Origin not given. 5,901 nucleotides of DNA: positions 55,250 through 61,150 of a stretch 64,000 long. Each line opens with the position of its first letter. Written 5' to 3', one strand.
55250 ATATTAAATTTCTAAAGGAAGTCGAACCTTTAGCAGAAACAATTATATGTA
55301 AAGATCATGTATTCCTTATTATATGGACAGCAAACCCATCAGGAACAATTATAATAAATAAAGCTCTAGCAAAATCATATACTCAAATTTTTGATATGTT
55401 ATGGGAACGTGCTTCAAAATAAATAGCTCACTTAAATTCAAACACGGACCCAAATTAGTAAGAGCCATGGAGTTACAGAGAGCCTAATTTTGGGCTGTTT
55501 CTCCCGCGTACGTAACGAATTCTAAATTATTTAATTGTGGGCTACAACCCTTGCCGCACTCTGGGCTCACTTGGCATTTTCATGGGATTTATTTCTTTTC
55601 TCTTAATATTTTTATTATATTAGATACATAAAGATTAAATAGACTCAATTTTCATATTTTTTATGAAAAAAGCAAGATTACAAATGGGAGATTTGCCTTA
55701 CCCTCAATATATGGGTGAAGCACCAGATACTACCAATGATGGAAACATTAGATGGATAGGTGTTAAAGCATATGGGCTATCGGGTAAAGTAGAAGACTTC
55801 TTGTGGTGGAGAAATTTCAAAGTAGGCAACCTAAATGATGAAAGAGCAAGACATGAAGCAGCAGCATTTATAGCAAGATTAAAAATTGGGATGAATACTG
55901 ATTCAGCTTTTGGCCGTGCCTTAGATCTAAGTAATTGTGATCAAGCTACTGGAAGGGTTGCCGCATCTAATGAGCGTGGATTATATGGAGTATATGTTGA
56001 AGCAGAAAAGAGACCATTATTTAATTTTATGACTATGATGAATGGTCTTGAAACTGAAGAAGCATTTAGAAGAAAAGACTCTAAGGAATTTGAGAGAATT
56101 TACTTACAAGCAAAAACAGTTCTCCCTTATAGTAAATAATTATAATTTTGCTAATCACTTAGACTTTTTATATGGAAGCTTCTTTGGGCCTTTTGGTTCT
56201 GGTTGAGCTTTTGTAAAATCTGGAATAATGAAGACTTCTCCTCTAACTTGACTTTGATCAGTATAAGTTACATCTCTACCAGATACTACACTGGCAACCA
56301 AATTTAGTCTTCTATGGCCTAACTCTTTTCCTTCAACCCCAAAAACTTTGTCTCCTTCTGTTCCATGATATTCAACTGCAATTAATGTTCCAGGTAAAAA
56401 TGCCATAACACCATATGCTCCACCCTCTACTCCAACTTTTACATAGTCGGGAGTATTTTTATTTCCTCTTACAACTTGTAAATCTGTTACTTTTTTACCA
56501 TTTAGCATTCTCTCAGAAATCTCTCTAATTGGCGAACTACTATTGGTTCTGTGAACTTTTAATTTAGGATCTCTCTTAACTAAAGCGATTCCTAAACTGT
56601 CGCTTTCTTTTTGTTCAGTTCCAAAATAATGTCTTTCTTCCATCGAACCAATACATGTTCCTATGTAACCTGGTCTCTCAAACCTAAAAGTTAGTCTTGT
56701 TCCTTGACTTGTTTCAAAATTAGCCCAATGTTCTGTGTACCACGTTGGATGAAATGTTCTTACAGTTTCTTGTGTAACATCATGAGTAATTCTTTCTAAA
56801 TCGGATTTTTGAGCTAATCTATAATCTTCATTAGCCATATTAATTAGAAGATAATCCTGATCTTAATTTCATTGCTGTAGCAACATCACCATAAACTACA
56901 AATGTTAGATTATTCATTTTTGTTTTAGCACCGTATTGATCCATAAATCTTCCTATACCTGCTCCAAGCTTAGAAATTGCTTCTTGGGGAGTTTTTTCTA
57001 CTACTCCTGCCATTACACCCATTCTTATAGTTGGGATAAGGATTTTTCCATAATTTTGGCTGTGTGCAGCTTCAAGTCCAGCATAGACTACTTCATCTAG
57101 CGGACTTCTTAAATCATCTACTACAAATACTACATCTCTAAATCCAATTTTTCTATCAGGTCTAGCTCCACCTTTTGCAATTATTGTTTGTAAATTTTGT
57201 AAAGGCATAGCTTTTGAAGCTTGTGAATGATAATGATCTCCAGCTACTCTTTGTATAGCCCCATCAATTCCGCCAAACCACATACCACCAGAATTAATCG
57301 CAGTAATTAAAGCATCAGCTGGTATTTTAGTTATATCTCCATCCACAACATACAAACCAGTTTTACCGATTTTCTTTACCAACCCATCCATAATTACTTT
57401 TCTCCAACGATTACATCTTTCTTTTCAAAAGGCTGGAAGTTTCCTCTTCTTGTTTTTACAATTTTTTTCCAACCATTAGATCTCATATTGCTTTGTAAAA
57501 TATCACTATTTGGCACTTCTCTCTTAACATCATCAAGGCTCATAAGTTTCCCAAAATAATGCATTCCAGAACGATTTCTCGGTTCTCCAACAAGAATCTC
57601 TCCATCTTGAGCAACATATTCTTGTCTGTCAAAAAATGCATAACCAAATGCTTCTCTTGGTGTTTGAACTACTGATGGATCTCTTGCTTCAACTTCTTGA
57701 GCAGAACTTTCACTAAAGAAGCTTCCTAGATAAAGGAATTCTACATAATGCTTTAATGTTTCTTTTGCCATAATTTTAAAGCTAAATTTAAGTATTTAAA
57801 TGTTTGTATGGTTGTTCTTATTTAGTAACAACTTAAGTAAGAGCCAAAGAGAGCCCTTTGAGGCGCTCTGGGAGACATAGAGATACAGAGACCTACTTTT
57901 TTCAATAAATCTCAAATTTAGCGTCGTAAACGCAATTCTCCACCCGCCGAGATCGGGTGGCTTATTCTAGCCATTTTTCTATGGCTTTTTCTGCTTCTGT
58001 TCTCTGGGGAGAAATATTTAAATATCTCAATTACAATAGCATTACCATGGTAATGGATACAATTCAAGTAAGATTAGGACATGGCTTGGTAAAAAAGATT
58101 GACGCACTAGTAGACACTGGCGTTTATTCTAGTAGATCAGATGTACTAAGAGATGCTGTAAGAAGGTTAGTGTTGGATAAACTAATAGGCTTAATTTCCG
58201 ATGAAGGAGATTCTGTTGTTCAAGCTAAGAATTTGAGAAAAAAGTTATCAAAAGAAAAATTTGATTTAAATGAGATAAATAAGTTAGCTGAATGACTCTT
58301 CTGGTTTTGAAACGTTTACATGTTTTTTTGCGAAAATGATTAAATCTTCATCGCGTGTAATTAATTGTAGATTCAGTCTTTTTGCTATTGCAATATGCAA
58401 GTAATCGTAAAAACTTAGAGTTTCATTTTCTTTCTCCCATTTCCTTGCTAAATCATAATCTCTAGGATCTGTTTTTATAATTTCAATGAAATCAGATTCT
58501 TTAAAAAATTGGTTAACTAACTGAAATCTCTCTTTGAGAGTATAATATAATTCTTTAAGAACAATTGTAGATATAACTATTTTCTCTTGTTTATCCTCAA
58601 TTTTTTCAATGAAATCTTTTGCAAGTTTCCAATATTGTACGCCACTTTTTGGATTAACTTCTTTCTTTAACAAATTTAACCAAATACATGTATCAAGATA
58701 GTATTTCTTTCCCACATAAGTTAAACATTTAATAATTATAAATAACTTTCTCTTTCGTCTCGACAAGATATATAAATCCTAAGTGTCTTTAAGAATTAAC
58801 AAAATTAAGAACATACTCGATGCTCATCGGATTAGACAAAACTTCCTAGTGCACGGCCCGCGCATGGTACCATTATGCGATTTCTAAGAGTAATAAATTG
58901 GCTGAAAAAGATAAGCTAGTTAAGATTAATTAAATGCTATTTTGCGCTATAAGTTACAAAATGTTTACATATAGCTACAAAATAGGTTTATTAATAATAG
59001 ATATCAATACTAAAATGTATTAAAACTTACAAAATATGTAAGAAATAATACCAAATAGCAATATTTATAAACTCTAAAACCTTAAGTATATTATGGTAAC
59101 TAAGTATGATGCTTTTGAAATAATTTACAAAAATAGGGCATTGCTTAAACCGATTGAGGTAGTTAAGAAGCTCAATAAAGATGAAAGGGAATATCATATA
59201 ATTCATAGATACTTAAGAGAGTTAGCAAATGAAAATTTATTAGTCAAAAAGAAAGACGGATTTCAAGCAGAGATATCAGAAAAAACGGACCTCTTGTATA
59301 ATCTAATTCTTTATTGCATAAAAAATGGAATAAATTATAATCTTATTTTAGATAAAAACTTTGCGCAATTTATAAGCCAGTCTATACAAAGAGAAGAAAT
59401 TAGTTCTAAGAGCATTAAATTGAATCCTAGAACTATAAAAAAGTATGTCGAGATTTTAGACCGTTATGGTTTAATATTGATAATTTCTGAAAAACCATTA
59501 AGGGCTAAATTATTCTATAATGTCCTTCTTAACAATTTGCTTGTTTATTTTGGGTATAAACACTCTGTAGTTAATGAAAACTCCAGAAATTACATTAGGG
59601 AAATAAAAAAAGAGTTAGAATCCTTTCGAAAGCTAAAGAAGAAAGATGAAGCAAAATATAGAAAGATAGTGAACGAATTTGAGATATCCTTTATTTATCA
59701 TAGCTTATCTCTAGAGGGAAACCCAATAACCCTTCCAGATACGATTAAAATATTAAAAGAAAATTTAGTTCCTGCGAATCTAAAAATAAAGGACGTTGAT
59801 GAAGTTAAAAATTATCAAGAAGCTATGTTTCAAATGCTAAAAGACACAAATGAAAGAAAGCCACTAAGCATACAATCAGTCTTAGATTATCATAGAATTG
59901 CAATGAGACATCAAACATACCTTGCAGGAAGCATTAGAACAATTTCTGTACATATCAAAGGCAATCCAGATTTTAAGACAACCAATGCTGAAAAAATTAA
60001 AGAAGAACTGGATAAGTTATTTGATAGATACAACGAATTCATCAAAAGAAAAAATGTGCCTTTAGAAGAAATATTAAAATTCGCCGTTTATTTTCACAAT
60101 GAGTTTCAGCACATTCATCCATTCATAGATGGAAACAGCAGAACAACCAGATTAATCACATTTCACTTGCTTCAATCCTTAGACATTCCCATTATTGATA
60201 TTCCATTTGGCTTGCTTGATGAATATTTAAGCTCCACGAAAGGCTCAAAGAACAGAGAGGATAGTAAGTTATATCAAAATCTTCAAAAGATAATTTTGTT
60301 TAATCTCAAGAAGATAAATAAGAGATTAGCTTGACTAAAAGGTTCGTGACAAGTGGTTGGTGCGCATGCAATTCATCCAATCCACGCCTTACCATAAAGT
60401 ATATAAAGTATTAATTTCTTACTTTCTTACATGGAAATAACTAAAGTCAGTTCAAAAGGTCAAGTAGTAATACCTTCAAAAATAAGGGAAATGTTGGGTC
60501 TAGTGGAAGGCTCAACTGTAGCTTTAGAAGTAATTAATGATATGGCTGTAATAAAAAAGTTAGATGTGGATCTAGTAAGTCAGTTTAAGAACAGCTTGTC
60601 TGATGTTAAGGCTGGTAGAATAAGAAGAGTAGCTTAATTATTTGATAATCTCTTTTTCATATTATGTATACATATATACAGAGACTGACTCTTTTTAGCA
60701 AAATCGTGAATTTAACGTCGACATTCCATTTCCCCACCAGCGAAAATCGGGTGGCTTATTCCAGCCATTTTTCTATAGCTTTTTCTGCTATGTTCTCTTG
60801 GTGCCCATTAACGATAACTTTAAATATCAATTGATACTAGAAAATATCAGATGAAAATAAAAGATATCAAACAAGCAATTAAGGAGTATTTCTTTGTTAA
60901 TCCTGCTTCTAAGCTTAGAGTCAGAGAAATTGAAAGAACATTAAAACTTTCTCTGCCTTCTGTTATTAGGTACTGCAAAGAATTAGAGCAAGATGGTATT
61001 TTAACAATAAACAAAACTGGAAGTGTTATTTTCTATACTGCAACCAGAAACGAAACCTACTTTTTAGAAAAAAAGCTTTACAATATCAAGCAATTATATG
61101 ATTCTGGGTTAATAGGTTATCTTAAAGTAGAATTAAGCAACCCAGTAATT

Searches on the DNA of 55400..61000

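Call 77: search_rna_families(source=window, start=55400, end=61000, threshold=evalue, max_evalue=1)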
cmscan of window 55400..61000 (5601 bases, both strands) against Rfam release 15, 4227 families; matches with E-value up to 1: 1.
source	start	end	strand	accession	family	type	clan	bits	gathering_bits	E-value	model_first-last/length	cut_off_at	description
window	58310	58356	-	RF01613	ceN109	Gene; snRNA; snoRNA; CD-box;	-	23.3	52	0.068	1-67/67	no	Nematode snoRNA ceN109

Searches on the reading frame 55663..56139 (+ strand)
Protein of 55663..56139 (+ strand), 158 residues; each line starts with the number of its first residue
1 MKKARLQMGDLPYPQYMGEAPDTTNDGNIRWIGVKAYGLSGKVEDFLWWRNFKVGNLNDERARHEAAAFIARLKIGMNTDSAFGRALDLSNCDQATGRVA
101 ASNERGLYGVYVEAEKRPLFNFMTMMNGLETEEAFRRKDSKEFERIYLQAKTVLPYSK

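Call 7: search_protein_families(library=pfam, proteins=[window:55663-56139:+], max_evalue=0.1)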
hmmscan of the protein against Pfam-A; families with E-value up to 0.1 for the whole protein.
window:55663-56139:+ (158 aa): 0 families

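Call 9: search_protein_families(library=ncbifam, proteins=[window:55663-56139:+], max_evalue=0.1)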
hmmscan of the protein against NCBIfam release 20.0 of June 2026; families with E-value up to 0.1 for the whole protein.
window:55663-56139:+ (158 aa): 0 families

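Call 10: search_protein_families(library=padloc, proteins=[window:55663-56139:+], max_evalue=0.1)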
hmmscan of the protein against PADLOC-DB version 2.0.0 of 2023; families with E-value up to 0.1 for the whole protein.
window:55663-56139:+ (158 aa): 0 families

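Call 11: search_protein_families(library=phrogs, proteins=[window:55663-56139:+], max_evalue=0.1)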
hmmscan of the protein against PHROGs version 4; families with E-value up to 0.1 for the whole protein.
window:55663-56139:+ (158 aa): 0 families

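Call 15: search_solved_structures(query=window:55663-56139:+, max_evalue=10)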
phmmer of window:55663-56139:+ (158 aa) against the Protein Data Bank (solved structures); distinct sequences matched with E-value up to 10: 0.

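Call 61: find_related_loci(query=window:55663-56139:+, collection=viral_contigs, flank=6000)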
Query window:55663-56139:+ (158 aa) in viral_contigs; peptide patterns used: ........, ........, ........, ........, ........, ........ (x = any residue, [..] = any of these).
1 stretches matched a pattern, but none encodes a relative of the query by tblastn (E <= 1e-3).

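Call 85: search_dna_similar(query=window:55663-56139:+, collection=phages, mode=protein, max_evalue=0.001, max_rows=10)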
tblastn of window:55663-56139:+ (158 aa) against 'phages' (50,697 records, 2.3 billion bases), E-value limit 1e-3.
No match.
